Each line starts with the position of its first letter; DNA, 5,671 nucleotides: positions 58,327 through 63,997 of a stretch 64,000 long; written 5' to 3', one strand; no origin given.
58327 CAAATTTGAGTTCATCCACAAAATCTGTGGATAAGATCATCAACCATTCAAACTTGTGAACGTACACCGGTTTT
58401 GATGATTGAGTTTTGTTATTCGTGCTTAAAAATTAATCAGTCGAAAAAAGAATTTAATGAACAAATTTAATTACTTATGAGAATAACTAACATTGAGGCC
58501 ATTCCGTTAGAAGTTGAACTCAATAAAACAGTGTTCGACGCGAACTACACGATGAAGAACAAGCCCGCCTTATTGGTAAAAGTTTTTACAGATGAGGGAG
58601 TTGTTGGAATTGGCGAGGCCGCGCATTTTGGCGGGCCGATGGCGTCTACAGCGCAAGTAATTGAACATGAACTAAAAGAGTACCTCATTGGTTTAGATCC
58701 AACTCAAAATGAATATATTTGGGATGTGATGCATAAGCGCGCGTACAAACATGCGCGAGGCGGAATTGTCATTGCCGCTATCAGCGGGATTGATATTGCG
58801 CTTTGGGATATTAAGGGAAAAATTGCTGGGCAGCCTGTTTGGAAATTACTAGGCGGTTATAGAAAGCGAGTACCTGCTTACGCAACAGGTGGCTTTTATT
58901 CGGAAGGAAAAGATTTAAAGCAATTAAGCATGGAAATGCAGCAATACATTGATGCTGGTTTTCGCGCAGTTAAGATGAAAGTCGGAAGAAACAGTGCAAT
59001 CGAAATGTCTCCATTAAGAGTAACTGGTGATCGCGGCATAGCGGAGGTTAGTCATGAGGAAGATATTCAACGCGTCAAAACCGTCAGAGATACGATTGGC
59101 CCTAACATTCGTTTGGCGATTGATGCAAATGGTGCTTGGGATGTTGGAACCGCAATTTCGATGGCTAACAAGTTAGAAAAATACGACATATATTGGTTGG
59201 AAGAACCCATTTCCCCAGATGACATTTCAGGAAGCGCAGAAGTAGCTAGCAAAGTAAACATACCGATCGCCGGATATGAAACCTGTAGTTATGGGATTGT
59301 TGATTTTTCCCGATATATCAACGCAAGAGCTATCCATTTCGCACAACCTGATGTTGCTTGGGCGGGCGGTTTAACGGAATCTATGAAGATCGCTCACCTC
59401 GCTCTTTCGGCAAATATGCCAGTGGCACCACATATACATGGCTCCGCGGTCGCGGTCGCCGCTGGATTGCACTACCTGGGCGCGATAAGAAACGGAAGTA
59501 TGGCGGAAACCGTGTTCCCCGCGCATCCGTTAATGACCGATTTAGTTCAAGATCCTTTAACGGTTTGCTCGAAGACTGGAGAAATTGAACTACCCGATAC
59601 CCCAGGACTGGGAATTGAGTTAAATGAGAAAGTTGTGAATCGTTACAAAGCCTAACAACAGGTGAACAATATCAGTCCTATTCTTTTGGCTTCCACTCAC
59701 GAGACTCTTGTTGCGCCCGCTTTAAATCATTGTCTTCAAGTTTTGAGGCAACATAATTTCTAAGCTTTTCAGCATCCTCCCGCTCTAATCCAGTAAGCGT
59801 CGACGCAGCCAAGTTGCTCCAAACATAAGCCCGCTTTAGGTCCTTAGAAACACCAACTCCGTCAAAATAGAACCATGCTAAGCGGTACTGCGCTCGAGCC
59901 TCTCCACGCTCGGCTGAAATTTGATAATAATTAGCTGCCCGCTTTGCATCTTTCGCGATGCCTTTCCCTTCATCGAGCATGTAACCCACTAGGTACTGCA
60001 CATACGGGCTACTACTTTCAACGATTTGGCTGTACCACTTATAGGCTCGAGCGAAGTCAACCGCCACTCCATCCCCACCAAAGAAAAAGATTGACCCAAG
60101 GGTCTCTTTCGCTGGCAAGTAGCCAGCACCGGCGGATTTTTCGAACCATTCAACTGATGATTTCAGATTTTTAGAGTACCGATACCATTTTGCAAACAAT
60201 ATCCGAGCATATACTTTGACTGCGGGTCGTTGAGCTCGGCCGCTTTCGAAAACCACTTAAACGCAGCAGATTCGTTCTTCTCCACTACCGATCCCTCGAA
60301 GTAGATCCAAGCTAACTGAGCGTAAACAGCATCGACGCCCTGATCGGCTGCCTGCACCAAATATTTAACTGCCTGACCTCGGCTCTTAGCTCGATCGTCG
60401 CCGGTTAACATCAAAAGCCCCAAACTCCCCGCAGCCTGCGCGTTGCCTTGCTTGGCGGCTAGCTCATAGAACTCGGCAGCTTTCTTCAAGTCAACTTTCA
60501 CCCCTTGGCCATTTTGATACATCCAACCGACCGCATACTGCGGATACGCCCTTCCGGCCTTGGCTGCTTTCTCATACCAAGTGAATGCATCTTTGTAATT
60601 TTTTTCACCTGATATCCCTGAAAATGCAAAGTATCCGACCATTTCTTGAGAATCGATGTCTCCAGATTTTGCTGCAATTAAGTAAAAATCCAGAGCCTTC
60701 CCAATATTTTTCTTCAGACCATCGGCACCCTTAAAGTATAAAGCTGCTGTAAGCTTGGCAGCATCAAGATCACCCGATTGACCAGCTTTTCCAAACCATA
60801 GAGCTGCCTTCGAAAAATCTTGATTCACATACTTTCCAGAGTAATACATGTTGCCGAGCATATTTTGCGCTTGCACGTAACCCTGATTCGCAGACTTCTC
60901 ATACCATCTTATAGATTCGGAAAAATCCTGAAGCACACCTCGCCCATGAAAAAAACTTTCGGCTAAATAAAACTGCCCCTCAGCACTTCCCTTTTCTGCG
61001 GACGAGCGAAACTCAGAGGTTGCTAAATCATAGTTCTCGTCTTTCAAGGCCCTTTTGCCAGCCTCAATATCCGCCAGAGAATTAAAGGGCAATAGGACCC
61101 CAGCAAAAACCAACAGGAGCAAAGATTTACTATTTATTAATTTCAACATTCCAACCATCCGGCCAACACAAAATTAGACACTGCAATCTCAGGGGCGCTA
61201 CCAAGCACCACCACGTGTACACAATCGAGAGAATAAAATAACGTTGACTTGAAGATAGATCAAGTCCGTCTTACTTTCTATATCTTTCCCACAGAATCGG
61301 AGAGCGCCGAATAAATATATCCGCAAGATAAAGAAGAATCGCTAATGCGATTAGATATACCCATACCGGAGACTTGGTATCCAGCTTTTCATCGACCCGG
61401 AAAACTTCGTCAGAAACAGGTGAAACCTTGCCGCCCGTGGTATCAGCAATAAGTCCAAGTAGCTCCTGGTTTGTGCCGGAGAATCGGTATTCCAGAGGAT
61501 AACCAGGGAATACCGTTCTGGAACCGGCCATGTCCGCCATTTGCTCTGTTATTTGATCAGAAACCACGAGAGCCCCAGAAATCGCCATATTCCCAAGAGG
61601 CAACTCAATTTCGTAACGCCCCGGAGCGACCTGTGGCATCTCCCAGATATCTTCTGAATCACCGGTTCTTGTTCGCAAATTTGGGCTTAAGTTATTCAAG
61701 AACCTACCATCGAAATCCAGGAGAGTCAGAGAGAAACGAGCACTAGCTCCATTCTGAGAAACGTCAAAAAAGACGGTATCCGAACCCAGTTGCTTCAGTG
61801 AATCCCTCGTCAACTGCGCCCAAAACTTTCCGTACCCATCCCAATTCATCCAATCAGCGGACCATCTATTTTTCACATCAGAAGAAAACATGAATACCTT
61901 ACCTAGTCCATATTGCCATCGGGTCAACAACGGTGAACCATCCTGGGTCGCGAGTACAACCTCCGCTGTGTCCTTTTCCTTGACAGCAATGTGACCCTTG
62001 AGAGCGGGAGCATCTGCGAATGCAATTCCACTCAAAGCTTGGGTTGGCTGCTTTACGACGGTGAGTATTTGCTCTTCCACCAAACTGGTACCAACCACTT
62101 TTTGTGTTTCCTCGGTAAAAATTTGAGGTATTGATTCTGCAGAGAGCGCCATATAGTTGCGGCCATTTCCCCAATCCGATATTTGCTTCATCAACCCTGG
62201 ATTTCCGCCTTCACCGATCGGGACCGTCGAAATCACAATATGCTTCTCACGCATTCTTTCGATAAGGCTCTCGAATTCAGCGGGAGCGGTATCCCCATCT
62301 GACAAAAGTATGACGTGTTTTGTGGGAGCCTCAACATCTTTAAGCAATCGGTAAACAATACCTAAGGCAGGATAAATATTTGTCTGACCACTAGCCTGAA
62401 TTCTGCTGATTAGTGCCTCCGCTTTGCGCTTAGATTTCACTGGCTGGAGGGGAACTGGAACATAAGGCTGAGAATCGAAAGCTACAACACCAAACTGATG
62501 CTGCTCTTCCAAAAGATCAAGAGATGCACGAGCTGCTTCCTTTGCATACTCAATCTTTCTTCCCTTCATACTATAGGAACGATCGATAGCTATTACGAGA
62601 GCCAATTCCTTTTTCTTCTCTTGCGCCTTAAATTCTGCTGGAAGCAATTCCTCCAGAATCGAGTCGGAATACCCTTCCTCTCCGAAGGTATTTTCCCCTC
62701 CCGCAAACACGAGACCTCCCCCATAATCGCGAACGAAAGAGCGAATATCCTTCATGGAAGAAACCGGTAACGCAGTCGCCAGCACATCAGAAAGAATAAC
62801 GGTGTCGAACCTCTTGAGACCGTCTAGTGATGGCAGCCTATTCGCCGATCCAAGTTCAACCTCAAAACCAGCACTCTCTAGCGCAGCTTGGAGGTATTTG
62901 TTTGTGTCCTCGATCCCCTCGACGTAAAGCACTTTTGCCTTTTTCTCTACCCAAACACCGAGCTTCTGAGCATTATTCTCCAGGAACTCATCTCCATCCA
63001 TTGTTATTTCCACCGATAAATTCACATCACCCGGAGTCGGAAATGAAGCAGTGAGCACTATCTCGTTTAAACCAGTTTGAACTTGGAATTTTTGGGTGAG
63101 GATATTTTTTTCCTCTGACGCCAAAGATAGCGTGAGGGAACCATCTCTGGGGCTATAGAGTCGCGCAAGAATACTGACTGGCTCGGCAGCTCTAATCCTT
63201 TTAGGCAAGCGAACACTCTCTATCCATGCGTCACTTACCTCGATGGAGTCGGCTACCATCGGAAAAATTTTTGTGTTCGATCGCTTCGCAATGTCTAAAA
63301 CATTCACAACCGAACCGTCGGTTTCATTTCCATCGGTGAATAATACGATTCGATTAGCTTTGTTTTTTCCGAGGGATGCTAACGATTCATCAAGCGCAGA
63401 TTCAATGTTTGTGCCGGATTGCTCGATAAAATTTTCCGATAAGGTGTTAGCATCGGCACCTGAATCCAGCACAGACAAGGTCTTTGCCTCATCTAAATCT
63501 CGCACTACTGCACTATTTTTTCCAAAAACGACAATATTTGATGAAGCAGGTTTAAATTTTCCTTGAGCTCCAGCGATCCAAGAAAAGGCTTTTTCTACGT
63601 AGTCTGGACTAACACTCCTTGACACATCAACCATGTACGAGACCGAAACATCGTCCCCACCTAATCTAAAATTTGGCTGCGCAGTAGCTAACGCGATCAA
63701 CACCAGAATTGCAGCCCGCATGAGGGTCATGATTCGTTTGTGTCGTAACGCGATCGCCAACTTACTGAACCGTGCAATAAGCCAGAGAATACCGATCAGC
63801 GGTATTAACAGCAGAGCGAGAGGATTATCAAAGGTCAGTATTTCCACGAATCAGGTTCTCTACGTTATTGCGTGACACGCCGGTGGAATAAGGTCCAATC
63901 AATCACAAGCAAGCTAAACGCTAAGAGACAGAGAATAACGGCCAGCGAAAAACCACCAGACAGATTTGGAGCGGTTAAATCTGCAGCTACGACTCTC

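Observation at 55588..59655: Tandem LarA-superfamily enzymes plus an enolase: candidate undescribed nickel-pincer hydroxy-acid pathway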

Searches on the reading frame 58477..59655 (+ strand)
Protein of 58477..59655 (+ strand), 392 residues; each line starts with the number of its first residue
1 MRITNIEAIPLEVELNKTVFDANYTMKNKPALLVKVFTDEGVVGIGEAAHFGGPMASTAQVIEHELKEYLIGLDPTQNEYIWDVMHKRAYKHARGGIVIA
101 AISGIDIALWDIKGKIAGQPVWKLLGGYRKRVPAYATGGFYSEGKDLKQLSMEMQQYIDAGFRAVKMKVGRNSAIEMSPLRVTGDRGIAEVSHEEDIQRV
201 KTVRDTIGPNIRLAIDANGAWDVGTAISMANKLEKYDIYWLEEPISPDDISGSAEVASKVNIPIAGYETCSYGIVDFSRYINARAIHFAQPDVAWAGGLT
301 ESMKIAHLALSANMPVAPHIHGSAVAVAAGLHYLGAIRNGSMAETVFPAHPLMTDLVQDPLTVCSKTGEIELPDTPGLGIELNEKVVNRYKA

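Call 3: search_protein_families(library=pfam, proteins=[window:58477-59655:+])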
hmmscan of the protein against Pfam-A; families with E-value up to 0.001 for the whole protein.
window:58477-59655:+ (392 aa): 2 families
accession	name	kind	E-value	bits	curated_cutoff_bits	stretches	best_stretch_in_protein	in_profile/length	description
PF13378.12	MR_MLE_C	-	5.8e-64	216.2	29.4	1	152-385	4-218/219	Enolase C-terminal domain-like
PF02746.21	MR_MLE_N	-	1e-23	84.2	22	1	22-126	19-117/117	Mandelate racemase / muconate lactonizing enzyme, N-terminal domain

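Call 4: search_protein_families(library=ncbifam, proteins=[window:58477-59655:+])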
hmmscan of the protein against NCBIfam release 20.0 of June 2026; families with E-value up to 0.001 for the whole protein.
window:58477-59655:+ (392 aa): 18 families
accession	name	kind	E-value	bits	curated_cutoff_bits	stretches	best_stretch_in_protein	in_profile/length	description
NF040866.1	AraD_Arch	equivalog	1.1e-83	281.4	650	1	33-391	36-370/372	arabinonate dehydratase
NF010624.0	PRK14017.1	equivalog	3.6e-66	223.8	311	1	31-389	15-359/382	galactonate dehydratase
NF040790.2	glucon_galact_dh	equivalog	9.1e-54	182.8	750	1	29-391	23-370/390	bifunctional D-gluconate/D-galactonate dehydratase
NF047820.1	TalGalacDh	equivalog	2e-53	181.6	500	1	23-387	30-361/371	L-talarate/galactarate dehydratase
NF043051.1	ManoateDhtManD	equivalog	1.6e-50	172.1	550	2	32-170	18-151/403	D-mannonate dehydratase ManD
NF011654.0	PRK15072.1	subfamily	1.9e-47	162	430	1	32-391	18-385/404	D-galactonate dehydratase family protein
NF011968.0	PRK15440.1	equivalog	7.9e-43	146.8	393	1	30-386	58-387/395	L-rhamnonate dehydratase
TIGR02534.1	mucon_cyclo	subfamily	2.7e-36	125.4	334.95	1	3-391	1-366/368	muconate/chloromuconate family cycloisomerase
NF043002.1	HProlDhtase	equivalog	1.3e-23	83.4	500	1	1-383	1-355/366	cis-3-hydroxy-L-proline dehydratase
NF041118.1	A_G_epim_Thtga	equivalog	2.6e-20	72.8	500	2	2-174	2-166/341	L-Ala-D/L-Glu epimerase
TIGR01928.1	menC_lowGC_arch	equivalog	2.5e-18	66.2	200.65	2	195-314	160-276/325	o-succinylbenzoate synthase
NF002782.0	PRK02901.1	equivalog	5.5e-14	51.9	288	1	161-345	102-266/328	o-succinylbenzoate synthase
NF042940.1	racemase_DgcA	equivalog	1.1e-13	51.1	400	1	191-328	147-279/323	N-acetyl-D-Glu racemase DgcA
TIGR03247.1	glucar-dehydr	equivalog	5.1e-11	41.9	828.7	1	96-389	103-404/441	glucarate dehydratase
TIGR01927.1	menC_gam_Gplu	equivalog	5.9e-07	29.1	130.55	1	196-269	140-214/307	o-succinylbenzoate synthase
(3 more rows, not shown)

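Call 26: search_solved_structures(query=window:58477-59655:+, show_alignments=1)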
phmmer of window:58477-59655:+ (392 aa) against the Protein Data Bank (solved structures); distinct sequences matched with E-value up to 0.001: 186 (the best 60 are shown).
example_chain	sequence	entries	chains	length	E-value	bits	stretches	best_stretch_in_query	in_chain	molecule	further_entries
5olc_A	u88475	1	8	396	3.7e-61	210.3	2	194-385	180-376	Galactonate dehydratase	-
4ggb_A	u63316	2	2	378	2.5e-56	194.4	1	1-390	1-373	Putative uncharacterized protein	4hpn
3bjs_A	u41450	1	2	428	6.2e-56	193.1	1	1-392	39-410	Mandelate racemase/muconate lactonizing enzyme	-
2qq6_A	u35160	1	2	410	2.4e-53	184.6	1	30-387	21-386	Mandelate racemase/muconate lactonizing enzyme-like protein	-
2poz_A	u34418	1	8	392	3.6e-51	177.5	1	31-387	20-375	Putative dehydratase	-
2ovl_A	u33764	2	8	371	3.6e-49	170.9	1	6-384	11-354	Putative racemase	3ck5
2o56_A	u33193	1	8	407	1.5e-48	168.8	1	22-388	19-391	Putative mandelate racemase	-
5xd7_A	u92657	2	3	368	6.1e-48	166.8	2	194-320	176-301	3,6-anhydro-alpha-L-galactonate cycloisomerase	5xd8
5xd9_A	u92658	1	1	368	3.2e-47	164.5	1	12-319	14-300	3,6-anhydro-alpha-L-galactonate cycloisomerase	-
3sjn_A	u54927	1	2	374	4.5e-47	164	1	2-391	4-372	Mandelate racemase/muconate lactonizing protein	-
3ozm_A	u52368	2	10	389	2.4e-46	161.6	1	25-384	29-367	Putative mandelate racemase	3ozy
3h12_A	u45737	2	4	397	2.6e-46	161.4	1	25-384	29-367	mandelate racemase | Putative mandelate racemase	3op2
2ox4_A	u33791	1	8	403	1.4e-45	159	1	29-386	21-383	Putative mandelate racemase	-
3rr1_A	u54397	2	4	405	2.2e-44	155.1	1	32-387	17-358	Putative D-galactonate dehydratase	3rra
3stp_A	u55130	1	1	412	2.1e-42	148.6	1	32-320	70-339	Galactonate dehydratase, putative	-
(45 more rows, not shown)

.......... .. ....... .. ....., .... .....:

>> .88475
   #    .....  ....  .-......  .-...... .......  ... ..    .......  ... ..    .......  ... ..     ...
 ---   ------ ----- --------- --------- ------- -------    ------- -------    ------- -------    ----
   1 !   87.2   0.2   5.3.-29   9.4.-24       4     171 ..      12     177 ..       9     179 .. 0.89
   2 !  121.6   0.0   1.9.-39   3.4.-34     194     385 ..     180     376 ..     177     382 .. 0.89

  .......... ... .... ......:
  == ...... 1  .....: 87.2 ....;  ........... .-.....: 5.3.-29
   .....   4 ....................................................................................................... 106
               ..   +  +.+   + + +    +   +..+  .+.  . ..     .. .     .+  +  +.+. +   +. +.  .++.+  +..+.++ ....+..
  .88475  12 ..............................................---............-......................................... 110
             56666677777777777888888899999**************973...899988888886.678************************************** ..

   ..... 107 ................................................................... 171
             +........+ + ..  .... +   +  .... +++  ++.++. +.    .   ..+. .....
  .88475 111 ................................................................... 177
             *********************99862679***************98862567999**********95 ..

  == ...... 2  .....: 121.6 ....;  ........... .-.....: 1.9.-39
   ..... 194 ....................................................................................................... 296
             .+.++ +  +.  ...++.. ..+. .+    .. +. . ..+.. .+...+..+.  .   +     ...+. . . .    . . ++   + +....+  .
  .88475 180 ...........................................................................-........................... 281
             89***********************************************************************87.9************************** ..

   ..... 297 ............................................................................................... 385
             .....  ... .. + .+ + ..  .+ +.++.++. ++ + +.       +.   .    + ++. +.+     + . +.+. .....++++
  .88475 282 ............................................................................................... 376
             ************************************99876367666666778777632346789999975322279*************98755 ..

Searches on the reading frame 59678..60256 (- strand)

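Call 3: search_protein_families(library=pfam, proteins=[window:59678-60256:-])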
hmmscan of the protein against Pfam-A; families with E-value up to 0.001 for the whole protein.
window:59678-60256:- (192 aa): 1 family
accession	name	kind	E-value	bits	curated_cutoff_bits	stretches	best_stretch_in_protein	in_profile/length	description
PF08238.18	Sel1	-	2.7e-22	78.8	30.7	2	120-152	1-33/36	Sel1 repeat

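Call 4: search_protein_families(library=ncbifam, proteins=[window:59678-60256:-])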
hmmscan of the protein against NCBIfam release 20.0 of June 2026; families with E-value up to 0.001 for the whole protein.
window:59678-60256:- (192 aa): 4 families
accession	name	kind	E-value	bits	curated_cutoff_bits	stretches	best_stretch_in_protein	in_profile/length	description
NF033786.1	phenyl_MerG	equivalog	1.4e-14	54.6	350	1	92-190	117-212/217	phenylmercury resistance protein MerG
NF038194.1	AlgK_TPR_lipo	equivalog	1e-10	40.9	700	1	34-186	285-431/448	alginate biosynthesis TPR repeat lipoprotein AlgK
NF047621.1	FlgprotMotXVib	equivalog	7.4e-07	28.8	330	1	91-186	115-209/211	flagellar protein MotX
NF045484.1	TransRegExoR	equivalog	0.00013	21.3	450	0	34-150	62-191/267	exopolysaccharide production regulator ExoR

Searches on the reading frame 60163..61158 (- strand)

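Call 3: search_protein_families(library=pfam, proteins=[window:60163-61158:-])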
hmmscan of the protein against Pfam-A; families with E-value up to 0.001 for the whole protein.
window:60163-61158:- (331 aa): 1 family
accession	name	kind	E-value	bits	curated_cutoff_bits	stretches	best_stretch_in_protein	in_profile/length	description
PF08238.18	Sel1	-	1e-52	175.1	30.7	5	207-239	4-36/36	Sel1 repeat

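Call 4: search_protein_families(library=ncbifam, proteins=[window:60163-61158:-])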
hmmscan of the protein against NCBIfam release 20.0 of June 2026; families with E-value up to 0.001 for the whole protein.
window:60163-61158:- (331 aa): 4 families
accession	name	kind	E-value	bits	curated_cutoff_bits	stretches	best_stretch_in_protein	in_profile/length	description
NF033786.1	phenyl_MerG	equivalog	2.7e-20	73.3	350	3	162-275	59-181/217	phenylmercury resistance protein MerG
NF038194.1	AlgK_TPR_lipo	equivalog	7.4e-14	51.2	700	1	81-175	284-376/448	alginate biosynthesis TPR repeat lipoprotein AlgK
NF047621.1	FlgprotMotXVib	equivalog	1.4e-12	47.5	330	1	62-141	75-154/211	flagellar protein MotX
NF045484.1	TransRegExoR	equivalog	9.4e-09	34.9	450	0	217-275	137-196/267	exopolysaccharide production regulator ExoR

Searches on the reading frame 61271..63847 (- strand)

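Call 3: search_protein_families(library=pfam, proteins=[window:61271-63847:-])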
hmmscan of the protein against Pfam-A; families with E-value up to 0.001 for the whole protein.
window:61271-63847:- (858 aa): 7 families
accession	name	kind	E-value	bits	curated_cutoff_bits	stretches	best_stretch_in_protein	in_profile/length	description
PF00092.34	VWA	-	1.9e-25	90.5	23.8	2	417-578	2-173/174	von Willebrand factor type A domain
PF13519.12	VWA_2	-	3.2e-21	76.4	27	1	417-518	1-106/107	von Willebrand factor type A domain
PF13768.12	VWA_3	-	5.9e-13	49.6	27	1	416-564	2-153/155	von Willebrand factor type A domain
PF07090.17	GATase1_like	-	9.7e-13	48.7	27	1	598-679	159-241/247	Putative glutamine amidotransferase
PF05762.20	VWA_CoxE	-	3.8e-08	33.5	26.4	1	72-179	62-165/222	VWA domain containing CoxE-like protein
PF24157.1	DUF7408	-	4.8e-07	30.4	27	1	313-414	7-97/174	Domain of unknown function (DUF7408)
PF01882.25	DUF58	-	0.00026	20.7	23.4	1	407-540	28-165/216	Protein of unknown function DUF58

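Call 4: search_protein_families(library=ncbifam, proteins=[window:61271-63847:-])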
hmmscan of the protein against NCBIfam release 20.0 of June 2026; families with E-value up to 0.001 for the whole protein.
window:61271-63847:- (858 aa): 4 families
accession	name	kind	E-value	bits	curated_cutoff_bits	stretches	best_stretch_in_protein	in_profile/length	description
TIGR03788.1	marine_srt_targ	equivalog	7.9e-18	64.2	551.65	1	400-564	257-425/629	marine proteobacterial sortase target protein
TIGR00868.1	hCaCC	subfamily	1.8e-07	29.4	900.85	1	417-567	307-460/863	calcium-activated chloride channel protein 1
TIGR02442.1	Cob-chelat-sub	hypoth_equivalog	1e-05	24.2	779.45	1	406-523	464-586/641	putative cobaltochelatase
NF010238.0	PRK13685.1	subfamily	5.3e-05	22.5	432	0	417-523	99-217/335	hypothetical protein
